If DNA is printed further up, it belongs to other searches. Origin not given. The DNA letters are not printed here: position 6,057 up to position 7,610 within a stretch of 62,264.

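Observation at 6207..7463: NtrC-family regulator with a degenerate AAA+ ATPase domain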

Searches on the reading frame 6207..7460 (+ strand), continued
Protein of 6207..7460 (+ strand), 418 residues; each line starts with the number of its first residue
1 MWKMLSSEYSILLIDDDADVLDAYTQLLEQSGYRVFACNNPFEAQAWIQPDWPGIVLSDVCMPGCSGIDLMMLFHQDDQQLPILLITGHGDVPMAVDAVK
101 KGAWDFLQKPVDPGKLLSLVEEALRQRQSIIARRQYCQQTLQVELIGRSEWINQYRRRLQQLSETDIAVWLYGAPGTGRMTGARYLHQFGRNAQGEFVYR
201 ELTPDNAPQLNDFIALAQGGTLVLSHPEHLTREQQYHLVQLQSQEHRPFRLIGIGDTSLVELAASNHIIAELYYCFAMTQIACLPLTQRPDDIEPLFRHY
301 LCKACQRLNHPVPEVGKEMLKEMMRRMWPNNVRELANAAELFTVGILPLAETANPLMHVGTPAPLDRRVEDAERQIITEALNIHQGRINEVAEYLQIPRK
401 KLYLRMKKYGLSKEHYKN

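Call 51: fold_search(model_id=the predicted structure, library=pdb)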
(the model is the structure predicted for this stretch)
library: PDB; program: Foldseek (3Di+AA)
matches with E <= 10: 1830; with E <= 0.001: 713
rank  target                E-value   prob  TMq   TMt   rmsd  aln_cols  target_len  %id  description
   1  5m7n_A                2.1e-26  1.00  0.44  0.41  14.5       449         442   21  Crystal structure of NtrX from Brucella abortus in complex with ATP processed with the CrystalDirect automated mountin (released 2017-01-25)
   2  5m7o_B                2.8e-26  1.00  0.42  0.40  14.2       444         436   22  Crystal structure of NtrX from Brucella abortus processed with the CrystalDirect automated mounting and cryo-cooling t (released 2017-01-25)
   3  5m7p_B                4.6e-26  1.00  0.42  0.40  12.7       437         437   23  Crystal structure of NtrX from Brucella abortus in complex with ADP processed with the CrystalDirect automated mountin (released 2017-01-25)
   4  5m7p_A                5.8e-26  1.00  0.43  0.40  15.1       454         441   22  Crystal structure of NtrX from Brucella abortus in complex with ADP processed with the CrystalDirect automated mountin (released 2017-01-25)
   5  5m7n_B                2.7e-25  1.00  0.42  0.41  13.0       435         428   23  Crystal structure of NtrX from Brucella abortus in complex with ATP processed with the CrystalDirect automated mountin (released 2017-01-25)
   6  5m7o_A                9.9e-25  1.00  0.42  0.39  15.8       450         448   22  Crystal structure of NtrX from Brucella abortus processed with the CrystalDirect automated mounting and cryo-cooling t (released 2017-01-25)
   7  1ny5_A                1.3e-22  1.00  0.43  0.46  12.6       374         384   22  Crystal structure of sigm54 activator (AAA+ ATPase) in the inactive state (released 2003-11-11)
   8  3dzd_A                1.9e-22  1.00  0.43  0.48  11.5       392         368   23  Crystal structure of sigma54 activator NTRC4 in the inactive state (released 2008-11-25)
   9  1ny5_B                8.8e-22  1.00  0.43  0.46  13.4       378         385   22  Crystal structure of sigm54 activator (AAA+ ATPase) in the inactive state (released 2003-11-11)
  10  3n70_A                1.1e-20  1.00  0.32  0.92   2.6       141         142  100  The Crystal Structure of the P-loop NTPase domain of the Sigma-54 transport activator from E. coli to 2.8A (released 2010-07-21)
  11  4l4u                  3.9e-20  1.00  0.41  0.44  12.0       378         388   22  Crystal structure of construct containing A. aeolicus NtrC1 receiver, central and DNA binding domains (released 2013-08-28)
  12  7v2b_D                9.5e-20  1.00  0.57  0.61   6.3       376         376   19  Crystal Structure of VpsR display novel dimeric architecture and c-di-GMP binding: mechanistic implications in oligome (released 2022-04-06)
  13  3n70_E                2.0e-19  1.00  0.32  0.94   1.8       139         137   98  The Crystal Structure of the P-loop NTPase domain of the Sigma-54 transport activator from E. coli to 2.8A (released 2010-07-21)
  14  8p53_C                2.0e-19  1.00  0.43  0.47  14.0       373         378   24  Cryo-EM structure of the c-di-GMP-free FleQ-FleN master regulator complex of P. aeruginosa (released 2023-12-13)
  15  8p53_D                3.2e-19  1.00  0.43  0.47  14.0       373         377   24  Cryo-EM structure of the c-di-GMP-free FleQ-FleN master regulator complex of P. aeruginosa (released 2023-12-13)
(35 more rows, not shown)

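Call 53: search_protein_families(proteins=[P0064, P0067, P0070, P0077, P0079, P0081, P0082, P0089, P0084, P0099], library=ncbifam, max_evalue=1e-30)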
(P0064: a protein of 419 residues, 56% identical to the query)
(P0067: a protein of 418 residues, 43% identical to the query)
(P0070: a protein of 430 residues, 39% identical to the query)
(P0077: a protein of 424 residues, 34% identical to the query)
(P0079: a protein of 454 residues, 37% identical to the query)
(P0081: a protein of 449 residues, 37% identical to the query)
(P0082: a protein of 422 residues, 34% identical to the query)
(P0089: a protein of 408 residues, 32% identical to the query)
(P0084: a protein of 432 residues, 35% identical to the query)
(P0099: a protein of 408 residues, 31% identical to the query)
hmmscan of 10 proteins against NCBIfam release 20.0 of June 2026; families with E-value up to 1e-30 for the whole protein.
P0064 (419 aa): 5 families
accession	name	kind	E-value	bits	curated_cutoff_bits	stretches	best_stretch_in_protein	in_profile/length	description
NF047793.1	ResRegPgtA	equivalog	6e-179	595.2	650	1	1-415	1-414/414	two-component system response regulator PgtA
NF051870.1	NAssimRespRegNtrX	equivalog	9.7e-43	146.7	600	1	7-196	3-195/452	nitrogen assimilation response regulator NtrX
TIGR01818.1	ntrC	equivalog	8.7e-39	133.6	558.6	0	8-186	1-180/463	nitrogen regulation protein NR(I)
NF008176.1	PRK10923.1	equivalog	1.1e-33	116.6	620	0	6-185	4-183/469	nitrogen regulation protein NR(I)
NF008469.0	PRK11361.1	equivalog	1.3e-33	116.4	714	0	5-184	4-187/461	acetoacetate metabolism transcriptional regulator AtoC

P0067 (418 aa): 9 families
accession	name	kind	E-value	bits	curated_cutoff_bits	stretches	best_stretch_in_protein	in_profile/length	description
NF047793.1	ResRegPgtA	equivalog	4.9e-155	516.4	650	1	1-417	1-414/414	two-component system response regulator PgtA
TIGR01818.1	ntrC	equivalog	3.2e-48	164.7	558.6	1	8-344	1-364/463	nitrogen regulation protein NR(I)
NF051870.1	NAssimRespRegNtrX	equivalog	8.8e-46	156.7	600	1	7-407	3-448/452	nitrogen assimilation response regulator NtrX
NF008469.0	PRK11361.1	equivalog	6.1e-41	140.6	714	1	3-413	2-458/461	acetoacetate metabolism transcriptional regulator AtoC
TIGR02915.1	PEP_resp_reg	equivalog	3.4e-34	118.4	502.6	1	63-411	59-444/445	PEP-CTERM-box response regulator transcription factor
NF008176.1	PRK10923.1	equivalog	1.1e-33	116.5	620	0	7-340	5-364/469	nitrogen regulation protein NR(I)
NF041946.1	LuxO_transreg_Vib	equivalog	1.1e-32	113.4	800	0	13-188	4-181/463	quorum-sensing sigma-54 dependent transcriptional regulator LuxO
NF049963.1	RespRegFlgRCampy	domain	3.7e-32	111.7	750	0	51-411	46-429/429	fla regulon two-component system response regulator FlgR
NF006900.1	PRK09390.1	equivalog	5.7e-32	110.9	255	1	3-130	2-129/203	response regulator FixJ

P0070 (430 aa): 15 families
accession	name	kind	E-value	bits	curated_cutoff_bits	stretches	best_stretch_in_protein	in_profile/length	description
NF047793.1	ResRegPgtA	equivalog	2.4e-127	425.2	650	1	1-427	1-414/414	two-component system response regulator PgtA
TIGR01818.1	ntrC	equivalog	6.2e-67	226.4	558.6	1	8-353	1-364/463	nitrogen regulation protein NR(I)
NF051870.1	NAssimRespRegNtrX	equivalog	6.8e-62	209.8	600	1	7-418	3-449/452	nitrogen assimilation response regulator NtrX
NF008469.0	PRK11361.1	equivalog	9.8e-55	186.1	714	1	3-421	2-456/461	acetoacetate metabolism transcriptional regulator AtoC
TIGR02915.1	PEP_resp_reg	equivalog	1.9e-53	181.9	502.6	1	8-421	1-444/445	PEP-CTERM-box response regulator transcription factor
NF008176.1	PRK10923.1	equivalog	6.5e-53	180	620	1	5-354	3-369/469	nitrogen regulation protein NR(I)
NF007689.0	PRK10365.1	equivalog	1.3e-44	152.7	760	0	3-205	3-204/441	sigma-54-dependent response regulator transcription factor ZraR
NF011695.0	PRK15115.1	equivalog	1.6e-44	152.4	763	1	6-427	7-444/445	two-component system response regulator GlrR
NF041946.1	LuxO_transreg_Vib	equivalog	9.1e-43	146.7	800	0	34-198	25-191/463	quorum-sensing sigma-54 dependent transcriptional regulator LuxO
NF011953.0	PRK15424.1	equivalog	2.8e-36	125.2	703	0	219-419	318-534/538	propionate catabolism operon regulatory protein PrpR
NF049963.1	RespRegFlgRCampy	domain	1.8e-35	122.6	750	1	8-419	3-427/429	fla regulon two-component system response regulator FlgR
TIGR02329.1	propionate_PrpR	equivalog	7.2e-35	120.6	499.2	1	124-417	197-525/526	propionate catabolism operon regulatory protein PrpR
NF006900.1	PRK09390.1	equivalog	2.6e-34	118.5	255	1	3-131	2-130/203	response regulator FixJ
NF003451.0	PRK05022.1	equivalog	5.4e-33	114.5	476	0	110-354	161-421/512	nitric oxide reductase transcriptional regulator NorR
NF041552.1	TF_PrdR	equivalog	8.8e-33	113.5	795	0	220-419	358-576/577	sigma-54 dependent transcriptional regulator PrdR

P0077 (424 aa): 10 families
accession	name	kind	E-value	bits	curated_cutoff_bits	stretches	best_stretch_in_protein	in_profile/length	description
NF047793.1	ResRegPgtA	equivalog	1.7e-113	379.6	650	1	7-422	4-414/414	two-component system response regulator PgtA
NF051870.1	NAssimRespRegNtrX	equivalog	7.6e-52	176.7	600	1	10-203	3-199/452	nitrogen assimilation response regulator NtrX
TIGR01818.1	ntrC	equivalog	7.1e-44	150.4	558.6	0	11-202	1-193/463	nitrogen regulation protein NR(I)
NF011695.0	PRK15115.1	equivalog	5.3e-42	144.1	763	0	8-201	6-193/445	two-component system response regulator GlrR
TIGR02915.1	PEP_resp_reg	equivalog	3.1e-39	135.1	502.6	0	11-201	1-197/445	PEP-CTERM-box response regulator transcription factor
NF008469.0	PRK11361.1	equivalog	2.9e-38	131.7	714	0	10-201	6-201/461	acetoacetate metabolism transcriptional regulator AtoC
NF041946.1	LuxO_transreg_Vib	equivalog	7.9e-38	130.4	800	0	14-202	2-192/463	quorum-sensing sigma-54 dependent transcriptional regulator LuxO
NF008176.1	PRK10923.1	equivalog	5.2e-37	127.5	620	0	7-203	2-199/469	nitrogen regulation protein NR(I)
NF007689.0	PRK10365.1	equivalog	5.8e-37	127.5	760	0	7-203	4-199/441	sigma-54-dependent response regulator transcription factor ZraR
NF006900.1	PRK09390.1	equivalog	2.1e-33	115.6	255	1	8-135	4-131/203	response regulator FixJ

P0079 (454 aa): 25 families
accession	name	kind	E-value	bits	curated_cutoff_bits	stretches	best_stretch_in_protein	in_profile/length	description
TIGR01818.1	ntrC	equivalog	1.5e-118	396.5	558.6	1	7-372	1-363/463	nitrogen regulation protein NR(I)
NF008469.0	PRK11361.1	equivalog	7.3e-110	367.8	714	1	3-443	3-456/461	acetoacetate metabolism transcriptional regulator AtoC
TIGR02915.1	PEP_resp_reg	equivalog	2.1e-107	359.7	502.6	1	8-443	2-444/445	PEP-CTERM-box response regulator transcription factor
NF011695.0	PRK15115.1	equivalog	1.5e-106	356.8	763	1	3-443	5-438/445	two-component system response regulator GlrR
NF051870.1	NAssimRespRegNtrX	equivalog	9.5e-103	344.5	600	1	7-374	4-366/452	nitrogen assimilation response regulator NtrX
NF047793.1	ResRegPgtA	equivalog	1.6e-95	320.4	650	1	4-445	5-410/414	two-component system response regulator PgtA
NF008176.1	PRK10923.1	equivalog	7.4e-95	318.2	620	1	7-367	6-362/469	nitrogen regulation protein NR(I)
NF007689.0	PRK10365.1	equivalog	8.7e-90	301.6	760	1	7-440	8-441/441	sigma-54-dependent response regulator transcription factor ZraR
NF041946.1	LuxO_transreg_Vib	equivalog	9.3e-83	278.5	800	1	30-369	22-359/463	quorum-sensing sigma-54 dependent transcriptional regulator LuxO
NF041552.1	TF_PrdR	equivalog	1.2e-82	278.1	795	1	143-440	267-575/577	sigma-54 dependent transcriptional regulator PrdR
TIGR01817.1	nifA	equivalog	2.8e-82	277.2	528.85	1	133-371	186-423/534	nif-specific transcriptional activator NifA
NF003451.0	PRK05022.1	equivalog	1.4e-81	274.8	476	1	133-374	180-421/512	nitric oxide reductase transcriptional regulator NorR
TIGR02329.1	propionate_PrpR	equivalog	1.3e-80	271.5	499.2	1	138-439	207-525/526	propionate catabolism operon regulatory protein PrpR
NF050807.1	TransRegFlbDCaul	equivalog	3e-80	270.3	750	1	62-374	56-349/454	sigma-54-dependent transcriptional regulator FlbD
NF049963.1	RespRegFlgRCampy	domain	4.1e-80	269.7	750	1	8-441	4-427/429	fla regulon two-component system response regulator FlgR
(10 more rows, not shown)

P0081 (449 aa): 25 families
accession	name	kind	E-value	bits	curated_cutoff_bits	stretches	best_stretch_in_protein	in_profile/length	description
TIGR01818.1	ntrC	equivalog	4.7e-112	375.1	558.6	1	10-374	2-364/463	nitrogen regulation protein NR(I)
NF008469.0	PRK11361.1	equivalog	2e-102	343.3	714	1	7-373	5-372/461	acetoacetate metabolism transcriptional regulator AtoC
NF051870.1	NAssimRespRegNtrX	equivalog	4.4e-100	335.7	600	1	8-375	3-366/452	nitrogen assimilation response regulator NtrX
TIGR02915.1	PEP_resp_reg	equivalog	6.8e-100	335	502.6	1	11-439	3-444/445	PEP-CTERM-box response regulator transcription factor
NF008176.1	PRK10923.1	equivalog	5.6e-93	312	620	1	9-370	6-364/469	nitrogen regulation protein NR(I)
NF041946.1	LuxO_transreg_Vib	equivalog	1.5e-91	307.6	800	1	12-370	2-359/463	quorum-sensing sigma-54 dependent transcriptional regulator LuxO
NF011695.0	PRK15115.1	equivalog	3.1e-90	303.1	763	1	3-369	3-360/445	two-component system response regulator GlrR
NF047793.1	ResRegPgtA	equivalog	3.3e-90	302.9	650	1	5-440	4-409/414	two-component system response regulator PgtA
NF007689.0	PRK10365.1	equivalog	2.3e-88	296.9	760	1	6-377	5-372/441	sigma-54-dependent response regulator transcription factor ZraR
TIGR01817.1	nifA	equivalog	1.3e-85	288.2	528.85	1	135-375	187-426/534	nif-specific transcriptional activator NifA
NF003451.0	PRK05022.1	equivalog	4.3e-84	283.1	476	1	131-383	177-429/512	nitric oxide reductase transcriptional regulator NorR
NF038308.1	RNA_repair_RtcR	equivalog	1.2e-83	281.7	650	1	92-397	125-443/530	RNA repair transcriptional activator RtcR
NF050807.1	TransRegFlbDCaul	equivalog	2.4e-83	280.5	750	1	70-386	62-360/454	sigma-54-dependent transcriptional regulator FlbD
TIGR02329.1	propionate_PrpR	equivalog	3.6e-82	276.7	499.2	1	144-432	212-522/526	propionate catabolism operon regulatory protein PrpR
NF041552.1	TF_PrdR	equivalog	5e-82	276.1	795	1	129-434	253-573/577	sigma-54 dependent transcriptional regulator PrdR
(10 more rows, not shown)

P0082 (422 aa): 23 families
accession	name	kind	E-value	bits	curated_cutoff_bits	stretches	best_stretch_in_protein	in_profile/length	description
NF047793.1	ResRegPgtA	equivalog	1.1e-81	274.8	650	1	6-415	5-408/414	two-component system response regulator PgtA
TIGR01818.1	ntrC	equivalog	1.3e-75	255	558.6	1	9-209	1-197/463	nitrogen regulation protein NR(I)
NF051870.1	NAssimRespRegNtrX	equivalog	1.4e-71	241.8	600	1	8-356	3-373/452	nitrogen assimilation response regulator NtrX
NF008469.0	PRK11361.1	equivalog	5e-69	233.2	714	1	8-354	6-379/461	acetoacetate metabolism transcriptional regulator AtoC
TIGR02915.1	PEP_resp_reg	equivalog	6.5e-64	216.4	502.6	1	10-415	2-444/445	PEP-CTERM-box response regulator transcription factor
NF007689.0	PRK10365.1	equivalog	2.3e-63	214.6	760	1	220-411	230-440/441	sigma-54-dependent response regulator transcription factor ZraR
NF008176.1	PRK10923.1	equivalog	2.7e-61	207.6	620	1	9-209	6-201/469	nitrogen regulation protein NR(I)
NF041946.1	LuxO_transreg_Vib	equivalog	1.5e-51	175.7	800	1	12-348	2-363/463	quorum-sensing sigma-54 dependent transcriptional regulator LuxO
NF011695.0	PRK15115.1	equivalog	2.5e-49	168.3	763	1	5-348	5-365/445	two-component system response regulator GlrR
TIGR02329.1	propionate_PrpR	equivalog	2.6e-48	164.9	499.2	1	94-411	195-525/526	propionate catabolism operon regulatory protein PrpR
NF003451.0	PRK05022.1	equivalog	2.6e-47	161.7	476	0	222-349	283-421/512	nitric oxide reductase transcriptional regulator NorR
TIGR01817.1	nifA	equivalog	3.5e-46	158.1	528.85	0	222-346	289-423/534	nif-specific transcriptional activator NifA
NF049963.1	RespRegFlgRCampy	domain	1.8e-45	155.6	750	0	8-210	2-198/429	fla regulon two-component system response regulator FlgR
TIGR02974.1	phageshock_pspF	equivalog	7.5e-44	150.3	443.55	0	221-349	91-231/336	phage shock protein operon transcriptional activator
NF038308.1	RNA_repair_RtcR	equivalog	8.4e-44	150.3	650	0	218-348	273-419/530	RNA repair transcriptional activator RtcR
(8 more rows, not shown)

P0089 (408 aa): 14 families
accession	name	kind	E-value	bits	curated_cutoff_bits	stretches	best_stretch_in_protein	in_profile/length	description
NF047793.1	ResRegPgtA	equivalog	4.9e-79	266.1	650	1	4-406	7-414/414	two-component system response regulator PgtA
NF051870.1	NAssimRespRegNtrX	equivalog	5.6e-66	223.3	600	1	4-352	3-378/452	nitrogen assimilation response regulator NtrX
TIGR01818.1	ntrC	equivalog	1.3e-60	205.5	558.6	0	5-210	1-202/463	nitrogen regulation protein NR(I)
NF008469.0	PRK11361.1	equivalog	3.7e-53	180.9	714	1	2-338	4-371/461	acetoacetate metabolism transcriptional regulator AtoC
NF008176.1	PRK10923.1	equivalog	2.9e-52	177.8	620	0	5-208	6-204/469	nitrogen regulation protein NR(I)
NF011695.0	PRK15115.1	equivalog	6.5e-51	173.5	763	0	203-406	215-444/445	two-component system response regulator GlrR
TIGR02915.1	PEP_resp_reg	equivalog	2.4e-46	158.5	502.6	0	211-401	227-445/445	PEP-CTERM-box response regulator transcription factor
NF007689.0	PRK10365.1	equivalog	1.4e-44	152.7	760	0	245-397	274-441/441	sigma-54-dependent response regulator transcription factor ZraR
NF041946.1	LuxO_transreg_Vib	equivalog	2.7e-40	138.5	800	0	8-210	2-201/463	quorum-sensing sigma-54 dependent transcriptional regulator LuxO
NF041552.1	TF_PrdR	equivalog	2.6e-36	125.1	795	0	214-336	358-493/577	sigma-54 dependent transcriptional regulator PrdR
NF049963.1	RespRegFlgRCampy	domain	9.6e-36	123.6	750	1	5-398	3-427/429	fla regulon two-component system response regulator FlgR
TIGR01817.1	nifA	equivalog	1.8e-34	119.4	528.85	0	246-341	332-426/534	nif-specific transcriptional activator NifA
NF050807.1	TransRegFlbDCaul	equivalog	1.9e-32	112.7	750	0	214-340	209-348/454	sigma-54-dependent transcriptional regulator FlbD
NF038308.1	RNA_repair_RtcR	equivalog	1.2e-31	110.1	650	0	90-340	127-419/530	RNA repair transcriptional activator RtcR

P0084 (432 aa): 19 families
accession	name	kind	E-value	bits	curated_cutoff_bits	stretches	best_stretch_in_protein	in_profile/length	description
NF047793.1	ResRegPgtA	equivalog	8e-87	291.7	650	1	2-425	3-407/414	two-component system response regulator PgtA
NF051870.1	NAssimRespRegNtrX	equivalog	1.4e-69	235.1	600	1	6-357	3-367/452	nitrogen assimilation response regulator NtrX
TIGR01818.1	ntrC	equivalog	3.3e-69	233.9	558.6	1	7-355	1-364/463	nitrogen regulation protein NR(I)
NF008469.0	PRK11361.1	equivalog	1.4e-63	215.2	714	1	1-425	1-455/461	acetoacetate metabolism transcriptional regulator AtoC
TIGR02915.1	PEP_resp_reg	equivalog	7.3e-61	206.3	502.6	1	62-426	59-444/445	PEP-CTERM-box response regulator transcription factor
NF007689.0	PRK10365.1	equivalog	9e-61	206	760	1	6-420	7-438/441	sigma-54-dependent response regulator transcription factor ZraR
NF011695.0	PRK15115.1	equivalog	1.5e-55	188.8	763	1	3-418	5-430/445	two-component system response regulator GlrR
NF008176.1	PRK10923.1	equivalog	1.2e-54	185.6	620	1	6-355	5-368/469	nitrogen regulation protein NR(I)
NF041946.1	LuxO_transreg_Vib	equivalog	2.3e-49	168.4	800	1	34-356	26-364/463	quorum-sensing sigma-54 dependent transcriptional regulator LuxO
NF041552.1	TF_PrdR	equivalog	3.1e-49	167.8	795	1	142-422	265-574/577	sigma-54 dependent transcriptional regulator PrdR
TIGR02329.1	propionate_PrpR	equivalog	1e-42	146.5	499.2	1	141-422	209-525/526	propionate catabolism operon regulatory protein PrpR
NF011953.0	PRK15424.1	equivalog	3.6e-42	144.7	703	1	133-423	208-533/538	propionate catabolism operon regulatory protein PrpR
NF003451.0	PRK05022.1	equivalog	9.5e-38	130.2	476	1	118-356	161-421/512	nitric oxide reductase transcriptional regulator NorR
NF038308.1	RNA_repair_RtcR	equivalog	1.8e-37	129.4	650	1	90-355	125-419/530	RNA repair transcriptional activator RtcR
TIGR02974.1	phageshock_pspF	equivalog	5.1e-37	127.8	443.55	1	146-357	1-232/336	phage shock protein operon transcriptional activator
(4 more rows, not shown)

P0099 (408 aa): 9 families
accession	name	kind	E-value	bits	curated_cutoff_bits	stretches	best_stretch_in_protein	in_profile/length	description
NF047793.1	ResRegPgtA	equivalog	4.3e-82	276.1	650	1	3-406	6-414/414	two-component system response regulator PgtA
NF051870.1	NAssimRespRegNtrX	equivalog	1.7e-47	162.3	600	1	4-340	3-366/452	nitrogen assimilation response regulator NtrX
TIGR01818.1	ntrC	equivalog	6e-45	153.9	558.6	0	5-191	1-183/463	nitrogen regulation protein NR(I)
TIGR02915.1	PEP_resp_reg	equivalog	5.2e-43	147.5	502.6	0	5-212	1-210/445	PEP-CTERM-box response regulator transcription factor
NF008469.0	PRK11361.1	equivalog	4.5e-39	134.4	714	0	3-240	5-246/461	acetoacetate metabolism transcriptional regulator AtoC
NF041946.1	LuxO_transreg_Vib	equivalog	1.3e-36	126.4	800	0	13-191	7-182/463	quorum-sensing sigma-54 dependent transcriptional regulator LuxO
NF049963.1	RespRegFlgRCampy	domain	3.9e-35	121.5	750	0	5-192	3-184/429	fla regulon two-component system response regulator FlgR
NF011695.0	PRK15115.1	equivalog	2e-34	119.2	763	0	3-192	7-185/445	two-component system response regulator GlrR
NF008176.1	PRK10923.1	equivalog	1.4e-32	112.9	620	0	4-189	5-185/469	nitrogen regulation protein NR(I)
